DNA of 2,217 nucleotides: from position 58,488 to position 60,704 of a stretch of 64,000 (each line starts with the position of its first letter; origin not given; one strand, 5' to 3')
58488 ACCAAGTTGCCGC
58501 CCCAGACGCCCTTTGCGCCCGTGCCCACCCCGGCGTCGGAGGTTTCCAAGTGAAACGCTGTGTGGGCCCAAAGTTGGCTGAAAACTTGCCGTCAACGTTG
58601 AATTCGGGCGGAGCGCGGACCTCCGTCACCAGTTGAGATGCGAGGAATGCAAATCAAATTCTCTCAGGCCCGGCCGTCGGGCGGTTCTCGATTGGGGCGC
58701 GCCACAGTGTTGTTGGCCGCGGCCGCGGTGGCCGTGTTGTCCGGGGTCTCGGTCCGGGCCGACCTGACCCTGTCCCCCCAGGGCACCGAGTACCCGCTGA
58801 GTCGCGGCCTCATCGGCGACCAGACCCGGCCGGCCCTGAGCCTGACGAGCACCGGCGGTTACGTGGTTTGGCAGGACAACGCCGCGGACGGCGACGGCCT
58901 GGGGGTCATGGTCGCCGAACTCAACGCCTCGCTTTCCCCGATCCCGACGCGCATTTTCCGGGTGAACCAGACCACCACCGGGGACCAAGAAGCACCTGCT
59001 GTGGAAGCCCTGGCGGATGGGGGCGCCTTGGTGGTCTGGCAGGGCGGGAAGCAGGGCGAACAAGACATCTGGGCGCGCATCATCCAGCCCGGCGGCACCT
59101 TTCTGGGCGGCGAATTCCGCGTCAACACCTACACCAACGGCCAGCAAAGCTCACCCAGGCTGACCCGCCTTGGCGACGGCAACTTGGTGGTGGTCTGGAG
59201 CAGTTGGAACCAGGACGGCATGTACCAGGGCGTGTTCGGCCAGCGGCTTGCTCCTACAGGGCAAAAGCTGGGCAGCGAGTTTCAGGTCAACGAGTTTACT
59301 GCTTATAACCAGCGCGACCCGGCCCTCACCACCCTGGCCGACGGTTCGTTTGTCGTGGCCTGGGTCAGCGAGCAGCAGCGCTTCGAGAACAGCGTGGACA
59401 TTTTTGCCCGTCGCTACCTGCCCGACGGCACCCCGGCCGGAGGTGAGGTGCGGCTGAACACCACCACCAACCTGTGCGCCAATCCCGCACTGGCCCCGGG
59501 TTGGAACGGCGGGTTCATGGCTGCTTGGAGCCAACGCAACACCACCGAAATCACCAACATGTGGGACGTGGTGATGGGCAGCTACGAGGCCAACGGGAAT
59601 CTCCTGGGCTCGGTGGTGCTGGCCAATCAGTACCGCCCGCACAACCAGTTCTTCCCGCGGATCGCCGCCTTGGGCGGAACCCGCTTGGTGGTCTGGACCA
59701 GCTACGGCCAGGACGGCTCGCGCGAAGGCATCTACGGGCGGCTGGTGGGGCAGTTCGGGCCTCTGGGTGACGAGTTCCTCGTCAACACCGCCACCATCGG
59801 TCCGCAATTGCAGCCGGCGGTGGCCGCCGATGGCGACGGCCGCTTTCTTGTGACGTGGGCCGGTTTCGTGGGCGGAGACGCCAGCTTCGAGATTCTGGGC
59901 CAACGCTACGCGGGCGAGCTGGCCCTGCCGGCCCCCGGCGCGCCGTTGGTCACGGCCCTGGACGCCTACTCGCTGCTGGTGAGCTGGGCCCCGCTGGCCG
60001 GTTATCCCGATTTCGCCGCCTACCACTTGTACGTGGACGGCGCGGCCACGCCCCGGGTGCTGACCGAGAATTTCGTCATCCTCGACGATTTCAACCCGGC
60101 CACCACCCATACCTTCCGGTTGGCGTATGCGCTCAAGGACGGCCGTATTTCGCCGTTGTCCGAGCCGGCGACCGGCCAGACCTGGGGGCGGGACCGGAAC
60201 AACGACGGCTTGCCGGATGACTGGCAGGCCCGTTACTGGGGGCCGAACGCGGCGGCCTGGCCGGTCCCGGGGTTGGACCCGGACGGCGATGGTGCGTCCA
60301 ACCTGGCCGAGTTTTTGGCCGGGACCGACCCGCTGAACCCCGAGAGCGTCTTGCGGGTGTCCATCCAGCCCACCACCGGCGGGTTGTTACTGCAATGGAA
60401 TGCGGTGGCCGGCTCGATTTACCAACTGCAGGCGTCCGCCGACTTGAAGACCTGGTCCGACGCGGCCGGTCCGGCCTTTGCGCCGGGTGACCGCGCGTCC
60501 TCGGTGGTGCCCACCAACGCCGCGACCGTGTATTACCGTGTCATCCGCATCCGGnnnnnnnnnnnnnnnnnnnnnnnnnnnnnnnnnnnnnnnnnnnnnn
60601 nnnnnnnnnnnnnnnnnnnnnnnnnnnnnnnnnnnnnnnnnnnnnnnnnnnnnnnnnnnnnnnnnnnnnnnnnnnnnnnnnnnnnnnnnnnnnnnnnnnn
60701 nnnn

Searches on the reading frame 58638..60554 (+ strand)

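Call 41: search_protein_families(library=ncbifam, proteins=[window:58638-60554:+], max_evalue=0.001)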
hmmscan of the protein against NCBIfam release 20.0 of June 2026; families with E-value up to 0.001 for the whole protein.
window:58638-60554:+ (639 aa): 1 family
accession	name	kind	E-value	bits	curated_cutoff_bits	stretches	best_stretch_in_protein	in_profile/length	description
NF042425.1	Amuc_1099_fam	equivalog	0.00011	21.9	50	1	543-571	125-153/321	Amuc_1099 family pilus-like system protein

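Call 42: search_protein_families(library=pfam, proteins=[window:58638-60554:+], max_evalue=0.001)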
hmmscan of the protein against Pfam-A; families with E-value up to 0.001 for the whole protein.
window:58638-60554:+ (639 aa): 1 family
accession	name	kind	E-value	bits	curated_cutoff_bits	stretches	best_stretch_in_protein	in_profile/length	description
PF18884.5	TSP3_bac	-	0.0004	20.6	25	1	547-568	1-22/22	Bacterial TSP3 repeat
